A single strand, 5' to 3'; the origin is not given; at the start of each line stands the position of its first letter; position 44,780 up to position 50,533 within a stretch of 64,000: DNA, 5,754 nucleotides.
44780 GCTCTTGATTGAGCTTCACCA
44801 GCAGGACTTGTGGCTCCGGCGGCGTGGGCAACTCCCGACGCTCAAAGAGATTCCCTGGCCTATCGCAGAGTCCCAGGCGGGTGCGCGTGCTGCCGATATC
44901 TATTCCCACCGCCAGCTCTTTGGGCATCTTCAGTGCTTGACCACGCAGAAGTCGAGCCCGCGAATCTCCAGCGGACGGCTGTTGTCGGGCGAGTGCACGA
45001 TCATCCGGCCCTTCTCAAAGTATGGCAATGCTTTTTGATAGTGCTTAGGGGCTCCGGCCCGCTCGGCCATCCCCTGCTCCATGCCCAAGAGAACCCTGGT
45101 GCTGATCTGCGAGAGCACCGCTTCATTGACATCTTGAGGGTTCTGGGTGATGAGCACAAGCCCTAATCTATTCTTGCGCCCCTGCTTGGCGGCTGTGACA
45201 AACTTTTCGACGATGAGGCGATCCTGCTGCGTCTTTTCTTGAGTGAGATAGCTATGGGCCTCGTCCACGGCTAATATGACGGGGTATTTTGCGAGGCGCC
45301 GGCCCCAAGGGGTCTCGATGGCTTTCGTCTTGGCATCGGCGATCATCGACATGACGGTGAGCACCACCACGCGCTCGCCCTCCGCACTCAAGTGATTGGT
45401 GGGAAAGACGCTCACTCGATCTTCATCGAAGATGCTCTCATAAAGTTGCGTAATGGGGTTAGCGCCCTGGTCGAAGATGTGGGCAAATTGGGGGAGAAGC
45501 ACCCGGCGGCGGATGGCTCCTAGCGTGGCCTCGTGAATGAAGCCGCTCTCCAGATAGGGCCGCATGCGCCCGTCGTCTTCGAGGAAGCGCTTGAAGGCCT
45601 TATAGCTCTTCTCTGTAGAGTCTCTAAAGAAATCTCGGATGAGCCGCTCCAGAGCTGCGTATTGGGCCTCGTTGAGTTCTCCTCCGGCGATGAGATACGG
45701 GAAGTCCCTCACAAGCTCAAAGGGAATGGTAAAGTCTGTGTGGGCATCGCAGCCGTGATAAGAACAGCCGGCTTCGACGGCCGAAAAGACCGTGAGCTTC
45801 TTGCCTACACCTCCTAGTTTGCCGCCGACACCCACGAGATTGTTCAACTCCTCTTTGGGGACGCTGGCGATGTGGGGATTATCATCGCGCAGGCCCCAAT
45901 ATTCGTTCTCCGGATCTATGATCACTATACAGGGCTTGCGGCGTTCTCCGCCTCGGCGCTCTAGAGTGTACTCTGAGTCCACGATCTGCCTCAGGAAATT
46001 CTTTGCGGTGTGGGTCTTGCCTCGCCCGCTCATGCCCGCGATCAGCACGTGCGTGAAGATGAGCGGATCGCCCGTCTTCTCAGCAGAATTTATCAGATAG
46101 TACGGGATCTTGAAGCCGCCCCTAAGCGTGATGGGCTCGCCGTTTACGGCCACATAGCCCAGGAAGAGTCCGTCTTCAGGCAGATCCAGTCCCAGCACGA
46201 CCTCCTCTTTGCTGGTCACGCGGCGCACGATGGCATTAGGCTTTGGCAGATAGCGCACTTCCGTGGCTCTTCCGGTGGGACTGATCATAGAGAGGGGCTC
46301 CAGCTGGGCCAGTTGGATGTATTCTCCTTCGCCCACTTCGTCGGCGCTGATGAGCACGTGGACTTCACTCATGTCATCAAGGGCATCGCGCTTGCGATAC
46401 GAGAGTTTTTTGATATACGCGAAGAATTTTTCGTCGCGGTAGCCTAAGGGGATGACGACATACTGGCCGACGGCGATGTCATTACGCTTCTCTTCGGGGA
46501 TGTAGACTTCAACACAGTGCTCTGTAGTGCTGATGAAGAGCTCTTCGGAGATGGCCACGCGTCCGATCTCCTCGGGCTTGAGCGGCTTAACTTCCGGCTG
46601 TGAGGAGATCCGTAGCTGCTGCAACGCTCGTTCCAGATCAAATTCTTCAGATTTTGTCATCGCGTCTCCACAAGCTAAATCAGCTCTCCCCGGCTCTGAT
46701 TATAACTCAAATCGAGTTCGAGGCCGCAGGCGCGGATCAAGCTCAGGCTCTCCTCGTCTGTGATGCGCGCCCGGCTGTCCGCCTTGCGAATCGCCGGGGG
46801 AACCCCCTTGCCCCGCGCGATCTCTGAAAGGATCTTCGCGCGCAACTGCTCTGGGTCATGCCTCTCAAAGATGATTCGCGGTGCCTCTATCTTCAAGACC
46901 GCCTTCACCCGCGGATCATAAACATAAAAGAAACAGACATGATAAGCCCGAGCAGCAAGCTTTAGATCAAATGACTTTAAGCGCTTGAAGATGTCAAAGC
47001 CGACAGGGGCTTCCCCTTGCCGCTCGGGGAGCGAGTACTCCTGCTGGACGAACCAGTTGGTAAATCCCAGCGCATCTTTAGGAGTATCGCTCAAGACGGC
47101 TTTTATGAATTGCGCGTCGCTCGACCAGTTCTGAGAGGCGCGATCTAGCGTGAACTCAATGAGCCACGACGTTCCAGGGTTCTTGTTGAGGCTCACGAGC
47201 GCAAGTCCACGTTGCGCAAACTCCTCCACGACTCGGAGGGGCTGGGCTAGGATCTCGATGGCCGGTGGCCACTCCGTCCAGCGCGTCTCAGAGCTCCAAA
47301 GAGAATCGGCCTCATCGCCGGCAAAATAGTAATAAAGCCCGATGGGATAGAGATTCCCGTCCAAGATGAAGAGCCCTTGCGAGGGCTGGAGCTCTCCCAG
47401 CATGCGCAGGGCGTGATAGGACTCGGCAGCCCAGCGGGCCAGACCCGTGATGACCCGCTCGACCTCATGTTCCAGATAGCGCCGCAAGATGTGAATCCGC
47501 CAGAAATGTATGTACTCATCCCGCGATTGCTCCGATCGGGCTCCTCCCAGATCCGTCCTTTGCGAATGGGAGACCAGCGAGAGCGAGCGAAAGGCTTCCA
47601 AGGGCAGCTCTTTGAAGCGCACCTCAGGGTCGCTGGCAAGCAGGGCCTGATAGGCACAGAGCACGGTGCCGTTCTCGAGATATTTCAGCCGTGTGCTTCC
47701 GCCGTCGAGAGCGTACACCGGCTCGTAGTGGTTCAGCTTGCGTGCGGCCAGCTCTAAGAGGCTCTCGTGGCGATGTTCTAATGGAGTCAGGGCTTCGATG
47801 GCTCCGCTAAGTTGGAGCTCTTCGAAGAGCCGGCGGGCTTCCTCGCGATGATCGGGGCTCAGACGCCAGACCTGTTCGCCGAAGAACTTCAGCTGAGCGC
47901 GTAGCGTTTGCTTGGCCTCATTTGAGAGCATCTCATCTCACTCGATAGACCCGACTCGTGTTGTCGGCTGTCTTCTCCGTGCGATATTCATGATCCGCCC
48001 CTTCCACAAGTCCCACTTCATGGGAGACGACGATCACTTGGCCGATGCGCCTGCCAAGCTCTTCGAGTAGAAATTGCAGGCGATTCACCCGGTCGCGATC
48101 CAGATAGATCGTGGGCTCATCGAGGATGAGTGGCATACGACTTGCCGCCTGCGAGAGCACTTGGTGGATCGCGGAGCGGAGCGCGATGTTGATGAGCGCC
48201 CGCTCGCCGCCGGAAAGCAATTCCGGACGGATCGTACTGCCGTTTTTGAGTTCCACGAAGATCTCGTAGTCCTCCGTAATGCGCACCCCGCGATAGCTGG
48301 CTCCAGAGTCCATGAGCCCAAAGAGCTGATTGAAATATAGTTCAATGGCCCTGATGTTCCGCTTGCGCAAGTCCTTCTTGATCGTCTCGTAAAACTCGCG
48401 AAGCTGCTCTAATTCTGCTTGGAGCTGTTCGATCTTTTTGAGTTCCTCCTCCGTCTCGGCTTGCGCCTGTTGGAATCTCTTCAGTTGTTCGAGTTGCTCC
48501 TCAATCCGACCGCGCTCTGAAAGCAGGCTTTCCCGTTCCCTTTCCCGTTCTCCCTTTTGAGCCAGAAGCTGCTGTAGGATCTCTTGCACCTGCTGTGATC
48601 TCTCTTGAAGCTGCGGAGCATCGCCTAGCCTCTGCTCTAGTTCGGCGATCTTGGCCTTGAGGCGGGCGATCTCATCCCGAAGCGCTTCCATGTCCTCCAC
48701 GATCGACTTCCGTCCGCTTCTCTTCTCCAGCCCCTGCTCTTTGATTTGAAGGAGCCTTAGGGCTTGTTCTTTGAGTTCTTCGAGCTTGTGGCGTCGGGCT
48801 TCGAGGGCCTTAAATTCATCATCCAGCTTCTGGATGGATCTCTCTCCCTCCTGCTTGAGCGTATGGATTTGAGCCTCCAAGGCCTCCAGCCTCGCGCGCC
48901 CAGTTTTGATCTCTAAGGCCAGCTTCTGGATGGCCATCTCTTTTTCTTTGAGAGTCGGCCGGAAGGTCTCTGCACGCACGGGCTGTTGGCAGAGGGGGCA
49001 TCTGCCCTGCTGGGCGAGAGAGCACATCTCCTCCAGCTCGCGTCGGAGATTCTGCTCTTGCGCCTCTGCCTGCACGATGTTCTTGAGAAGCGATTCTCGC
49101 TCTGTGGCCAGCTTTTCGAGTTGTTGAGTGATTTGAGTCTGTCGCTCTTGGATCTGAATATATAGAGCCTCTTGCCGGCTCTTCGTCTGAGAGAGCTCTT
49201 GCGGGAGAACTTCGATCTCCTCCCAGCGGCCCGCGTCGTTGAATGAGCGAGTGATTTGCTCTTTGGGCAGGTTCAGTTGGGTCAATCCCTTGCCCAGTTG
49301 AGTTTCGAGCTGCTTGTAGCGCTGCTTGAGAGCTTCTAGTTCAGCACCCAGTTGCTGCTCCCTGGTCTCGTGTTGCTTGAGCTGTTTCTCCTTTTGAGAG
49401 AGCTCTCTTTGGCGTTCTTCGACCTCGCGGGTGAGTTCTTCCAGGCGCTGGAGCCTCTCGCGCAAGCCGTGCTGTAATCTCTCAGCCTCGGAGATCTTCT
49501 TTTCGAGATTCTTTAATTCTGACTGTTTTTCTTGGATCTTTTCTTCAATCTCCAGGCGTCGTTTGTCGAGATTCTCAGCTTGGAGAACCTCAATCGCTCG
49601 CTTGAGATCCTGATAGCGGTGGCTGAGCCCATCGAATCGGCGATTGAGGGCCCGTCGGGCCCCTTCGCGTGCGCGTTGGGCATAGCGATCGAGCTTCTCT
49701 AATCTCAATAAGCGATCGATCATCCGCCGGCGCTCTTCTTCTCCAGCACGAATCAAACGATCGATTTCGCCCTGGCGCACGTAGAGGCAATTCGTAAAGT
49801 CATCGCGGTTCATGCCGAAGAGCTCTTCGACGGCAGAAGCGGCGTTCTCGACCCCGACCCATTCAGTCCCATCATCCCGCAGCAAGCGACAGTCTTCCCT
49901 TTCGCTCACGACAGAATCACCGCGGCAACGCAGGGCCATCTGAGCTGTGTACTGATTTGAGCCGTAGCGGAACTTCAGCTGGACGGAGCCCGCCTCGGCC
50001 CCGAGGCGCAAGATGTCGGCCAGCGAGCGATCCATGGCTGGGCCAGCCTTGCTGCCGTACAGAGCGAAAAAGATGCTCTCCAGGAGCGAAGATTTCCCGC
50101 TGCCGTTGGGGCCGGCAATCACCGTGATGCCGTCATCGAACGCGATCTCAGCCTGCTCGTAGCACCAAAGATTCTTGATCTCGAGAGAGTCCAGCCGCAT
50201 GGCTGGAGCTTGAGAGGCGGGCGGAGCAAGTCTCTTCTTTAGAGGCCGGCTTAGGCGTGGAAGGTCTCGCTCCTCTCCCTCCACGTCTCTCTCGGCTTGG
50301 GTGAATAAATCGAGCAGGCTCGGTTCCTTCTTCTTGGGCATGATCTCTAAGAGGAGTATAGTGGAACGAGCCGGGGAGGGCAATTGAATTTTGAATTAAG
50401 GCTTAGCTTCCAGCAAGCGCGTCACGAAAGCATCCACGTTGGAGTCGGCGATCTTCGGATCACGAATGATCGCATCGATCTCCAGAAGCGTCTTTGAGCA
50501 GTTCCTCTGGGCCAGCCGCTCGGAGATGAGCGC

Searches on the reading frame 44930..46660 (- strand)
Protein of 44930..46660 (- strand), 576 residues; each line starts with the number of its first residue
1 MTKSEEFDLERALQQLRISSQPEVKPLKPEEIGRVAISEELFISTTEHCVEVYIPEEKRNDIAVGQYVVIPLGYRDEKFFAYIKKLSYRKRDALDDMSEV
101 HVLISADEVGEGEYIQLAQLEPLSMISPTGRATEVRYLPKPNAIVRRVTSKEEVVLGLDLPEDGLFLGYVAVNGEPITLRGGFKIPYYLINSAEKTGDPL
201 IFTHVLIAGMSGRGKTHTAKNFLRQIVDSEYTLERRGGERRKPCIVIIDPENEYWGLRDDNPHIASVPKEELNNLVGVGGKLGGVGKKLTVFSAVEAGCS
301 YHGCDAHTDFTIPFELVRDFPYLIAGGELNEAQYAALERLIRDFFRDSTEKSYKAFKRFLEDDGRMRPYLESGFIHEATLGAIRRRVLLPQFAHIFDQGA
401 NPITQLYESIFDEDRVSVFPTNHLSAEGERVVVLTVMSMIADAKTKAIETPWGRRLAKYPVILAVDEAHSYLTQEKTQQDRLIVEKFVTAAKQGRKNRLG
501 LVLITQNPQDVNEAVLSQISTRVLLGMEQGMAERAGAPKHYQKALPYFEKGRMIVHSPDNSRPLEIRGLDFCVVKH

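Call 58: search_protein_families(library=pfam, proteins=[window:44930-46660:-], max_evalue=0.00001)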
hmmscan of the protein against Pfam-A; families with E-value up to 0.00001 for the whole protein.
window:44930-46660:- (576 aa): 3 families
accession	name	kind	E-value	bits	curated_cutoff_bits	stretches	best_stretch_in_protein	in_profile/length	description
PF01935.23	DUF87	-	1.3e-10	42.2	23.2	1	199-438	20-218/220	Helicase HerA, central domain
PF00004.35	AAA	-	5.5e-06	27.3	21.2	0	435-524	33-128/131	ATPase family associated with various cellular activities (AAA)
PF05872.18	HerA_C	-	9.5e-06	24.9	22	0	370-524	168-318/502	Helicase HerA-like C-terminal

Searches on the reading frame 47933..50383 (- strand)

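Call 58: search_protein_families(library=pfam, proteins=[window:47933-50383:-], max_evalue=0.00001)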
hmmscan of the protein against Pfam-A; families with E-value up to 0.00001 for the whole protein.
window:47933-50383:- (816 aa): 6 families
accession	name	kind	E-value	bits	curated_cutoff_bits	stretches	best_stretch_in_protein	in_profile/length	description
PF13476.12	AAA_23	-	1.1e-26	95.1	27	1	66-297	1-200/201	AAA domain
PF02463.25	SMC_N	-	7.4e-19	68.5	40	2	64-124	2-64/220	RecF/RecN/SMC N terminal domain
PF13175.12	AAA_15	-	9.3e-19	68.7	32.1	1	62-443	1-274/374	AAA ATPase domain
PF13304.12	AAA_21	-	8e-08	33.1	27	0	86-108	1-23/304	AAA domain, putative AbiEii toxin, Type IV TA system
PF13166.12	AAA_13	-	6.2e-07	28.9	36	1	309-814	93-594/713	AAA domain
PF13555.12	AAA_29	-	3.8e-06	27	27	1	64-112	1-50/61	P-loop containing region of AAA domain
